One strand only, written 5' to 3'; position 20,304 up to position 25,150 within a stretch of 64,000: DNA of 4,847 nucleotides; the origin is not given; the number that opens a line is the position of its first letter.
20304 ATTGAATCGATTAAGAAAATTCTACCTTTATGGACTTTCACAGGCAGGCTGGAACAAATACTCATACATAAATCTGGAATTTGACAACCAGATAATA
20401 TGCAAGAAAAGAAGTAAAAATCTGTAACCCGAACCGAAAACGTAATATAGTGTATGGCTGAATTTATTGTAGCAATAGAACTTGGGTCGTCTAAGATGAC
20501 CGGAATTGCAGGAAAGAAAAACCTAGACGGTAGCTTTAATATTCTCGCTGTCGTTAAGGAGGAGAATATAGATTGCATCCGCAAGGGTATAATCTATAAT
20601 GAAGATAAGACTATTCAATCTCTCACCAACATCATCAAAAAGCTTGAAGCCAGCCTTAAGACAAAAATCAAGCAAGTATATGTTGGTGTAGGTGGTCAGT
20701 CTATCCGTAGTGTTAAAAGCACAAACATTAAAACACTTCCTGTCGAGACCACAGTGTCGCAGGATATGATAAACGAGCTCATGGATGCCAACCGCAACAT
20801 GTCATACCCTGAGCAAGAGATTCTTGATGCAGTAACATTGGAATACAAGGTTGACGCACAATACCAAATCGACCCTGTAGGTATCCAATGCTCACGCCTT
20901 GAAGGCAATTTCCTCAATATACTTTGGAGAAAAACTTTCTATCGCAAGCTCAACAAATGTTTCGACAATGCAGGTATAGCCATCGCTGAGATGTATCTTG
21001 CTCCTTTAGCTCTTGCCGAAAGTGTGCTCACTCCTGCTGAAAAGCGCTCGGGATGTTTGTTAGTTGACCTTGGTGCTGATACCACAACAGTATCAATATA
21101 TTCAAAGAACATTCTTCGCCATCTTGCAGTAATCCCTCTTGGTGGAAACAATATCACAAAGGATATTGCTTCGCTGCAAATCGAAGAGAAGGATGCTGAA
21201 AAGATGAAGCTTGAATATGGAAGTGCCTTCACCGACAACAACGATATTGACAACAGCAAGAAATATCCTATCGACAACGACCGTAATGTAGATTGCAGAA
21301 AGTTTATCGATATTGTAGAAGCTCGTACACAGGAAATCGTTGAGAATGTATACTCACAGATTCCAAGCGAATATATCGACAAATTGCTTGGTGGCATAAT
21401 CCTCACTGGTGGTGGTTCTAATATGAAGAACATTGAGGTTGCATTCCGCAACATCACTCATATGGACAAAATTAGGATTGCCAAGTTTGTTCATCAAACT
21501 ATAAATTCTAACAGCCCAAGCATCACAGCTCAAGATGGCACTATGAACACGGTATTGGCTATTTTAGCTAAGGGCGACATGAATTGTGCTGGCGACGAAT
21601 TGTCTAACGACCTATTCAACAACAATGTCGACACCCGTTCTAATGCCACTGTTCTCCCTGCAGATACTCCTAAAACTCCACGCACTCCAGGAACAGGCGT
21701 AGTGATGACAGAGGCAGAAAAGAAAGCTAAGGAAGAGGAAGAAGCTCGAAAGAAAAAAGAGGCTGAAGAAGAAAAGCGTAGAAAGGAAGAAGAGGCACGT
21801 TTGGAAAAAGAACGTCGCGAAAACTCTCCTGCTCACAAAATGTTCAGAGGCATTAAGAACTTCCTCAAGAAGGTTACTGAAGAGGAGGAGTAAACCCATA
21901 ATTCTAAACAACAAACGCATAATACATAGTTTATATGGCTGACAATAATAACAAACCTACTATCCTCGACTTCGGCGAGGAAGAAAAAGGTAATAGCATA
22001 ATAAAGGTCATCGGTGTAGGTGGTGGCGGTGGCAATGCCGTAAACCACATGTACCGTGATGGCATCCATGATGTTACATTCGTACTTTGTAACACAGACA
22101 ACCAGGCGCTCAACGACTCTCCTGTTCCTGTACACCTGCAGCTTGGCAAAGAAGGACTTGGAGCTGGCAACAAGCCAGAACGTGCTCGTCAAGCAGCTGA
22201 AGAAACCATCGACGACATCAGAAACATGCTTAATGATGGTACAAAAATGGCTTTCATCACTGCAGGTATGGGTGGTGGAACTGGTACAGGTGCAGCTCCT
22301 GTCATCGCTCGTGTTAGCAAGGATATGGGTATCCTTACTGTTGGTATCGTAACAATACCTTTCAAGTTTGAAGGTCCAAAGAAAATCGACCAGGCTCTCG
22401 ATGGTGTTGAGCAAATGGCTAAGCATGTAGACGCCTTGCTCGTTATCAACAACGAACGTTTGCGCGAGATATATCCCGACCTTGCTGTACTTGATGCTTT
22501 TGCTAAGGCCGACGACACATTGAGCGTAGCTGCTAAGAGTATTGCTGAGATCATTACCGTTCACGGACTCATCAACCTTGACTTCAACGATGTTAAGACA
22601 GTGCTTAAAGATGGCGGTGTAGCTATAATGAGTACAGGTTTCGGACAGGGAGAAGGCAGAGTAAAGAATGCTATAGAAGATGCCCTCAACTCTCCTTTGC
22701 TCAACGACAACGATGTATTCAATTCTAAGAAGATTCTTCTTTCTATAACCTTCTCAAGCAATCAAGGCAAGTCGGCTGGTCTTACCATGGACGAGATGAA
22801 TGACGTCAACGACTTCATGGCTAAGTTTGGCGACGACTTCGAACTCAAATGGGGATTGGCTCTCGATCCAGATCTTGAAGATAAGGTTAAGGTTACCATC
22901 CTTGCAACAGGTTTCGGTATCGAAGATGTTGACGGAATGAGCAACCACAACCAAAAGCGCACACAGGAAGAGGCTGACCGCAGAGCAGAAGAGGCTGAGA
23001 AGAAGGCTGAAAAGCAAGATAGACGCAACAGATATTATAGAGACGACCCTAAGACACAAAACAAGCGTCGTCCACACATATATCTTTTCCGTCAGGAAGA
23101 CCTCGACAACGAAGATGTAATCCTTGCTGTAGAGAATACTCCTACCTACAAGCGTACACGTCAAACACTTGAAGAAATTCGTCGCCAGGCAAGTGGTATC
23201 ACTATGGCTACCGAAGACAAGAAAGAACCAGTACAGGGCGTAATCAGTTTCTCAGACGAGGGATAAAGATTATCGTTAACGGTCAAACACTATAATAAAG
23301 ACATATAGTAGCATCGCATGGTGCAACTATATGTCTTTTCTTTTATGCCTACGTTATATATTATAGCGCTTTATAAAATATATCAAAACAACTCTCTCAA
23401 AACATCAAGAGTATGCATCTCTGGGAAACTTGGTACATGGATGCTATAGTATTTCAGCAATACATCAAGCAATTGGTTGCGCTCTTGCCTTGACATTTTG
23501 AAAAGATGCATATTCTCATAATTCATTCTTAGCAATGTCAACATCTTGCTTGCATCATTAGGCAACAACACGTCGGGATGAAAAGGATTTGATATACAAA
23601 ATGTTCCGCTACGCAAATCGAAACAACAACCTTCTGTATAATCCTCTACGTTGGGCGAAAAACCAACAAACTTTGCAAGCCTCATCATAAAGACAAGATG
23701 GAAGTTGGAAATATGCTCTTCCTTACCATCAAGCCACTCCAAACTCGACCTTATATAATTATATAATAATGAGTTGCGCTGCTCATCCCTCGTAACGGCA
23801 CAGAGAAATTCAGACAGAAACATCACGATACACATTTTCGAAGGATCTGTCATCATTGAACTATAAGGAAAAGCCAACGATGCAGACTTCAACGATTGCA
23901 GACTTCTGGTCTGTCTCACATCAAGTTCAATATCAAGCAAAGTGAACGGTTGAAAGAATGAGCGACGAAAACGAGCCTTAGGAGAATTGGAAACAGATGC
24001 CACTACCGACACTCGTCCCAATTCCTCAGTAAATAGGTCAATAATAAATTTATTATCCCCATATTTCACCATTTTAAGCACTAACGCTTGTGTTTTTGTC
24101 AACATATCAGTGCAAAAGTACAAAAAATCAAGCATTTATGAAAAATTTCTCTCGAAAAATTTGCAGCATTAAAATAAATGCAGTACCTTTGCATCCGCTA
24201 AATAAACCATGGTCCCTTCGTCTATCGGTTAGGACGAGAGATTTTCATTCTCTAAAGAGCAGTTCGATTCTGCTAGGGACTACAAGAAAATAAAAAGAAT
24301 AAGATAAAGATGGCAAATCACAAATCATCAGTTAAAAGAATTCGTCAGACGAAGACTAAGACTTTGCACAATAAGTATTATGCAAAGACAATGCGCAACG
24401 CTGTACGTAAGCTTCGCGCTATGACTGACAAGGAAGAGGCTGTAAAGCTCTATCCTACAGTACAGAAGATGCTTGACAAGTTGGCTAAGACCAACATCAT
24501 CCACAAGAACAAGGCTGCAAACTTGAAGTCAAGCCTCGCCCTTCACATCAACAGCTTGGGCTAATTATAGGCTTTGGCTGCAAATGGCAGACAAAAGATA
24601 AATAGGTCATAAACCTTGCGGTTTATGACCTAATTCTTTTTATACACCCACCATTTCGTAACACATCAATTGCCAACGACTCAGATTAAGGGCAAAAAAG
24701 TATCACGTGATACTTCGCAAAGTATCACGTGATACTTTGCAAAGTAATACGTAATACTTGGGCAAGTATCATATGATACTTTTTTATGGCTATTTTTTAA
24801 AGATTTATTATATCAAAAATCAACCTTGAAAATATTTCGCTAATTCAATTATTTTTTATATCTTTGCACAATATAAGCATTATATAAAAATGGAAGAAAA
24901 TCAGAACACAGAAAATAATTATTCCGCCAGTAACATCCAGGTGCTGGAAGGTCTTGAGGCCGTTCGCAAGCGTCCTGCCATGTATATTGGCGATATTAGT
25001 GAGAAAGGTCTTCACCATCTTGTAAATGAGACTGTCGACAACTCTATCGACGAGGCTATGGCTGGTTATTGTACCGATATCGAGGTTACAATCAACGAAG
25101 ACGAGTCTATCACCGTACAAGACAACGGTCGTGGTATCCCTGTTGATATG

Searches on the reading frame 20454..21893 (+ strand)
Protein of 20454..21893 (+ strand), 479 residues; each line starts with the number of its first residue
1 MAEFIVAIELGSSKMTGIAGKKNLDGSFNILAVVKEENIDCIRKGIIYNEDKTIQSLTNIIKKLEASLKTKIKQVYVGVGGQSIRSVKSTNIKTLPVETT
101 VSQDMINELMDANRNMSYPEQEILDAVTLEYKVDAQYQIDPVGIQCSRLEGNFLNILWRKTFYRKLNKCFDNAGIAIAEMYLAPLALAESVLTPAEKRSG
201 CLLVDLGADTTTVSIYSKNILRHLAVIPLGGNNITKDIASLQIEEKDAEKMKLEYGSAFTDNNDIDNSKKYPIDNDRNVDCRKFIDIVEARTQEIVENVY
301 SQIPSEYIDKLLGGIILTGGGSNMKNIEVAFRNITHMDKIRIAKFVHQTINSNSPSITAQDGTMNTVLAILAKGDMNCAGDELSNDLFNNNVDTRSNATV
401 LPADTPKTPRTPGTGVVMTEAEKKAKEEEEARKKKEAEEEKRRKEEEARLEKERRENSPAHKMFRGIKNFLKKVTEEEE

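Call 7: search_protein_families(library=pfam, proteins=[window:20454-21893:+])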
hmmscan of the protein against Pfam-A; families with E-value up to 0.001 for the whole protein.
window:20454-21893:+ (479 aa): 4 families
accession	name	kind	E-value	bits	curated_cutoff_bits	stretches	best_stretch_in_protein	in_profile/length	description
PF14450.12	FtsA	-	3.3e-23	82.8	31.8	1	203-346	2-113/127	Cell division protein FtsA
PF02491.25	SHS2_FTSA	-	7e-16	58.8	25.4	1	81-156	1-78/79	SHS2 domain inserted in FTSA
PF06723.19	MreB_Mbl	-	5e-11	42.4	27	1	186-343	132-304/327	MreB/Mbl protein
PF11104.14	PilM_2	-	1.2e-05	24.9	27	1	39-254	28-236/340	Type IV pilus assembly protein PilM;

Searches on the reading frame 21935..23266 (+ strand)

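Call 7: search_protein_families(library=pfam, proteins=[window:21935-23266:+])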
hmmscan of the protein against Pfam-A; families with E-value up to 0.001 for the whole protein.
window:21935-23266:+ (443 aa): 2 families
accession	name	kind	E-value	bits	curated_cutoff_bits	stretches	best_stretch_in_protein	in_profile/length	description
PF00091.31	Tubulin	-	1.4e-43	149.9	33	1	23-180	2-189/190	Tubulin/FtsZ family, GTPase domain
PF12327.13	FtsZ_C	-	5.9e-17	62.2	27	1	228-327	1-94/95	FtsZ family, C-terminal domain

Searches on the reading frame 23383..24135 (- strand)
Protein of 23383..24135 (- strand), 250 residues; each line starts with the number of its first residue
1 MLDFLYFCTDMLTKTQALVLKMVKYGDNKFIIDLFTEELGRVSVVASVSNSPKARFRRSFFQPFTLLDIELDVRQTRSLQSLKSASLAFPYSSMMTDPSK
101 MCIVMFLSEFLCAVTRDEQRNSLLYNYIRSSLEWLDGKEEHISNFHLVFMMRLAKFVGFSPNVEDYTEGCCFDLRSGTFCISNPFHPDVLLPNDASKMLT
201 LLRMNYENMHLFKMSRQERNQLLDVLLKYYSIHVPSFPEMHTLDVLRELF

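Call 7: search_protein_families(library=pfam, proteins=[window:23383-24135:-])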
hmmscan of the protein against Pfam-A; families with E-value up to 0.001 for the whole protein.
window:23383-24135:- (250 aa): 2 families
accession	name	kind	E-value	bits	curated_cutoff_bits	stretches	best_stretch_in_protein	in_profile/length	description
PF11967.14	RecO_N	-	1e-18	67.6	27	1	11-89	1-78/80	Recombination protein O N terminal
PF02565.21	RecO_C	-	1.4e-16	61.1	22.1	1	96-236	2-151/157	Recombination protein O C terminal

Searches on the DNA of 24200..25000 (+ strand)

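Call 39: search_rna_families(source=window, start=24200, end=25000, threshold=evalue, max_evalue=1)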
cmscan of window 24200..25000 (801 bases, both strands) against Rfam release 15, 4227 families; matches with E-value up to 1: 8.
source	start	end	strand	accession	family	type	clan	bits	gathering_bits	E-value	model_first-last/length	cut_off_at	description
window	24211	24282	+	RF00005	tRNA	Gene; tRNA;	CL00001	54.1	29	9.6e-11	1-71/71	no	tRNA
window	24696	24761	-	RF00935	mir-876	Gene; miRNA;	-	35.9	88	1.7e-05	1-81/81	no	mir-876 microRNA precursor family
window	24696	24761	+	RF00935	mir-876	Gene; miRNA;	-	32.7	88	0.00013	1-81/81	no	mir-876 microRNA precursor family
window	24698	24759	-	RF04108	mir-2513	Gene; miRNA;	-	29.3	89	0.002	5-116/120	no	mir-2513 microRNA precursor family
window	24744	24811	+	RF01611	ceN108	Gene; snRNA; snoRNA; CD-box;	-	21.2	50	0.084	1-70/70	no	Caenorhabditis snoRNA ceN108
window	24686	24755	-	RF03718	mir-2804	Gene; miRNA;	-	20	86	0.58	1-78/78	no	mir-2804 microRNA precursor family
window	24712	24745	-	RF03765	mir-2059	Gene; miRNA;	-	19.3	90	0.64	1-68/68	no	mir-2059 microRNA precursor family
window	24698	24735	-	RF04276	MIR4371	Gene; miRNA;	CL00144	19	110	0.25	1-158/158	no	MIR4371 microRNA precursor family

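Call 55: search_dna_similar(query=window:24680-24810:+, collection=plasmids, mode=distant, max_evalue=0.001, max_rows=15)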
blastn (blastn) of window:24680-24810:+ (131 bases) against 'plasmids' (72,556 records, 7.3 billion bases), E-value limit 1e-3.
No match.

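Call 56: search_dna_similar(query=window:24680-24810:+, collection=phages, mode=distant, max_evalue=0.001, max_rows=15)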
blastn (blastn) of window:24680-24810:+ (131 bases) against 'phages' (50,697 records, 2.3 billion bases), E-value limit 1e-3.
Records with a match: 1; places in all: 1; records where one place covers at least 80% of the query: 0.
Best place of each record, by identity: 60-80% 1.
By first word of the organism name: Bacteriophage 1.
By host as written in the record: - 1.
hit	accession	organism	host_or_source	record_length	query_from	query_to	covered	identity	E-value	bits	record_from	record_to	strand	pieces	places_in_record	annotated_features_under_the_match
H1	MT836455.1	Bacteriophage sp.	human fecal samples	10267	38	108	54%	78.1%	5e-6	55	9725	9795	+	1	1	record has no annotation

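Call 57: get_annotated_region(hit=H1, flank=600)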
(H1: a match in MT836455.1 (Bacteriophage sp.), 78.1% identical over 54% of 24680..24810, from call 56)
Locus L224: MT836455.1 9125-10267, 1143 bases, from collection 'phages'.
description: UNVERIFIED: Bacteriophage sp. clone scaffold_2250 genomic sequence.
organism: Bacteriophage sp. (NCBI taxid 38018)
taxonomy: Viruses
host: -; source: human fecal samples; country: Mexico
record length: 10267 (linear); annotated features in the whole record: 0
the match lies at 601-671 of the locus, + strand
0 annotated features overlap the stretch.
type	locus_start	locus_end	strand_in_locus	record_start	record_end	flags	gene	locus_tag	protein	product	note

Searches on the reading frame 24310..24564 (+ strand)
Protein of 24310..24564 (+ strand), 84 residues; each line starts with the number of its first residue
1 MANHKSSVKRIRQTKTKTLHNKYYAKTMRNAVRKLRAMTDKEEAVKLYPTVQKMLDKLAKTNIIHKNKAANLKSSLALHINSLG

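Call 7: search_protein_families(library=pfam, proteins=[window:24310-24564:+])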
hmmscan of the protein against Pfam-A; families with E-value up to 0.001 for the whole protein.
window:24310-24564:+ (84 aa): 1 family
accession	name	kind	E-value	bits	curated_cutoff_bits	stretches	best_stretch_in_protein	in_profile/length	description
PF01649.23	Ribosomal_S20p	-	2.5e-25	89.4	29.5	1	2-81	1-83/83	Ribosomal protein S20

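Call 9: find_encoding_contigs(protein=window:24310-24564:+, flank=3000, max_places=10)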
Protein window:24310-24564:+ (84 aa): 26 contigs read that carry it; 10 places shown.
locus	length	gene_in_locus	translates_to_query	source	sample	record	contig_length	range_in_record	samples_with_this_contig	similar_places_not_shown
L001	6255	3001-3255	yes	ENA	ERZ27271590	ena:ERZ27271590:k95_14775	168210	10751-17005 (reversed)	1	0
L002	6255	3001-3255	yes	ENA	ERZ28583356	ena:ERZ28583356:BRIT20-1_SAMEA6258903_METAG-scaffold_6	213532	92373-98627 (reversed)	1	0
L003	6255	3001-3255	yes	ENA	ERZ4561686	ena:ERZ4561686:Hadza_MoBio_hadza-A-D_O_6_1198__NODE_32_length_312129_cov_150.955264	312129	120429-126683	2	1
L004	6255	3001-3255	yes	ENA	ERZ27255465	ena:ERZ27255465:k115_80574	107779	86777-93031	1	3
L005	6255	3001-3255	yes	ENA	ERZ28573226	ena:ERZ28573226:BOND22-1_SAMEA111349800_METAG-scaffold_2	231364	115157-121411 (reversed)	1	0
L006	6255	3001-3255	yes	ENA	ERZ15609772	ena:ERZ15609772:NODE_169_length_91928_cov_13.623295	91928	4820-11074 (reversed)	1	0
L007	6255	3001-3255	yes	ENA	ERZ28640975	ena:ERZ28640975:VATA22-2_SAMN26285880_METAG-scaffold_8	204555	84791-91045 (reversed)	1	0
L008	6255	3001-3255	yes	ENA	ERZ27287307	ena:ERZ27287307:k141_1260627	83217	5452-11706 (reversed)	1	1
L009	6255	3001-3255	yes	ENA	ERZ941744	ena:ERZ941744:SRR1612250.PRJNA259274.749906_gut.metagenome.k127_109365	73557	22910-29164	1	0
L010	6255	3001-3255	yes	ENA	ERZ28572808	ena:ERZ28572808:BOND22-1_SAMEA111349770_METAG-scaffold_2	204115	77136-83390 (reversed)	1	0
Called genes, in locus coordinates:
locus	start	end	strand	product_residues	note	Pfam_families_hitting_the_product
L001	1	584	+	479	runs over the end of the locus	PF11104:PilM_2 (weak), PF02491:SHS2_FTSA, PF06723:MreB_Mbl, PF14450:FtsA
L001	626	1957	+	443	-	PF00091:Tubulin, PF12327:FtsZ_C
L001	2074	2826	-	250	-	PF11967:RecO_N, PF02565:RecO_C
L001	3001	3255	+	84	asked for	PF01649:Ribosomal_S20p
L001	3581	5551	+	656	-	PF02518:HATPase_c, PF00204:DNA_gyraseB, PF01751:Toprim, PF00986:DNA_gyraseB_C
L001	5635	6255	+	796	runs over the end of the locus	PF14498:Glyco_hyd_65N_2, PF22124:Glyco_hydro_95_cat, PF21307:Glyco_hydro_95_C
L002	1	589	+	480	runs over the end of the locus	PF11104:PilM_2 (faint), PF02491:SHS2_FTSA, PF06723:MreB_Mbl, PF14450:FtsA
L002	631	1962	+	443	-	PF00091:Tubulin, PF12327:FtsZ_C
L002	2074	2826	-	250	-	PF11967:RecO_N, PF02565:RecO_C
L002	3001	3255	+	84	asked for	PF01649:Ribosomal_S20p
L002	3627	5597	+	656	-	PF02518:HATPase_c, PF00204:DNA_gyraseB, PF01751:Toprim, PF00986:DNA_gyraseB_C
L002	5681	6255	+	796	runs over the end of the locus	PF14498:Glyco_hyd_65N_2, PF22124:Glyco_hydro_95_cat, PF21307:Glyco_hydro_95_C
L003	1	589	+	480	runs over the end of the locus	PF11104:PilM_2 (faint), PF02491:SHS2_FTSA, PF06723:MreB_Mbl, PF14450:FtsA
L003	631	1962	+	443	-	PF00091:Tubulin, PF12327:FtsZ_C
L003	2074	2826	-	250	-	PF11967:RecO_N, PF02565:RecO_C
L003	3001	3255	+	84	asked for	PF01649:Ribosomal_S20p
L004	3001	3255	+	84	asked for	PF01649:Ribosomal_S20p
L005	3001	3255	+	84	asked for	PF01649:Ribosomal_S20p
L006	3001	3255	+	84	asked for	PF01649:Ribosomal_S20p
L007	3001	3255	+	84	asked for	PF01649:Ribosomal_S20p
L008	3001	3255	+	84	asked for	PF01649:Ribosomal_S20p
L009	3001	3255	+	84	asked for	PF01649:Ribosomal_S20p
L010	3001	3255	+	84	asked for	PF01649:Ribosomal_S20p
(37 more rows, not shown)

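Call 14: find_related_loci(query=window:24310-24561:+, collection=genome_contigs, flank=4000)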
Query window:24310-24561:+ (84 aa) in genome_contigs; peptide patterns used: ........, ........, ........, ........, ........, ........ (x = any residue, [..] = any of these).
599 stretches matched a pattern (row limit reached: there are more); 551 encode a relative of the query (tblastn E <= 1e-3); the best 80 are kept; 80 distinct loci.
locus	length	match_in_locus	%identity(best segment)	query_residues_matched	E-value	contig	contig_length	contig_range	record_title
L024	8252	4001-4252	100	1-84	3e-51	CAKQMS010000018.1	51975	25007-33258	MAG: uncultured Prevotella sp. isolate REFINED_METABAT215_TOP10_CONTIGS_1500_ASSEMBLY_K77_MERGED__Hadza_MoBio_hadza-A-D_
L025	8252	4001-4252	99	1-84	6e-51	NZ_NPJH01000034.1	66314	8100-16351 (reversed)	Prevotella sp. P3-122 contig34, whole genome shotgun sequence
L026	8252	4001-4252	98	1-84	9e-51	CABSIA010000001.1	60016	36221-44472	MAG TPA_asm: uncultured Prevotella sp. isolate MGYG-HGUT-02613 genome assembly, contig: GUT_GENOME155041_1, whole genome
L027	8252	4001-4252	93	1-84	6e-48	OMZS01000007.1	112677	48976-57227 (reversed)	uncultured Prevotellaceae bacterium isolate RUG107 genome assembly, contig: scaffold_54, whole genome shotgun sequence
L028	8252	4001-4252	93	1-84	7e-48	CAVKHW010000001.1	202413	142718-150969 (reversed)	Eggerthellaceae bacterium isolate H07689-L1_cleanbin_000004 genome assembly, contig: Spades_H07689-L1_contig_5, whole ge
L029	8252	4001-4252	93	1-84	8e-48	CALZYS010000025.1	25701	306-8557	MAG: uncultured Prevotella sp. isolate SRR5976180_bin.46_metaWRAP_v1.3_MAG genome assembly, contig: ERZ8810620.480, whol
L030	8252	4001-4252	93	1-84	6e-48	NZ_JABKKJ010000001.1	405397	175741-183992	Xylanibacter caecicola strain PCHR PCHR_1, whole genome shotgun sequence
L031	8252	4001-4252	92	1-84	9e-48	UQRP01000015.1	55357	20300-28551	uncultured Prevotella sp. isolate UMGS580 genome assembly, contig: NODE_124_length_55357_cov_8.341597, whole genome shot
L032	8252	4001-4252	93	1-84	1e-47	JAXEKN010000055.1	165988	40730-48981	MAG: Prevotella sp. isolate SUG3188 k141_202184, whole genome shotgun sequence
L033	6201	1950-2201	90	1-84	1e-47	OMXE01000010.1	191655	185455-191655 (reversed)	uncultured Prevotella sp. isolate RUG047 genome assembly, contig: scaffold_41, whole genome shotgun sequence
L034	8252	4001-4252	90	1-84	2e-47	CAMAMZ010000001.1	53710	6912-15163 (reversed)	MAG: uncultured Bacteroidales bacterium isolate SRR5665903_bin.104_metaWRAP_v1.3_MAG genome assembly, contig: ERZ1144888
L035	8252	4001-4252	93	1-84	2e-47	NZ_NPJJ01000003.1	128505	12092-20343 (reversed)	Prevotella sp. P5-108 contig3, whole genome shotgun sequence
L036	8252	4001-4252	92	1-84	2e-47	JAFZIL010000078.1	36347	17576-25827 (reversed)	MAG: Prevotella sp. isolate RGIG7796 Water_buffalos_Reticulum-1__c629452, whole genome shotgun sequence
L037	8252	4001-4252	92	1-84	2e-47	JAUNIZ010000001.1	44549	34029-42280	MAG: Prevotellaceae bacterium isolate S29M_St_24 NODE_202_length_44549_cov_9.010496, whole genome shotgun sequence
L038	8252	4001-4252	93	1-84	2e-47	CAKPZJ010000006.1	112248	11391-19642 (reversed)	MAG: uncultured Prevotella sp. isolate REFINED_METABAT215_TOP10_CONTIGS_1500_ASSEMBLY_K77_MERGED__Nepal_MoBio_Fiber-Hadz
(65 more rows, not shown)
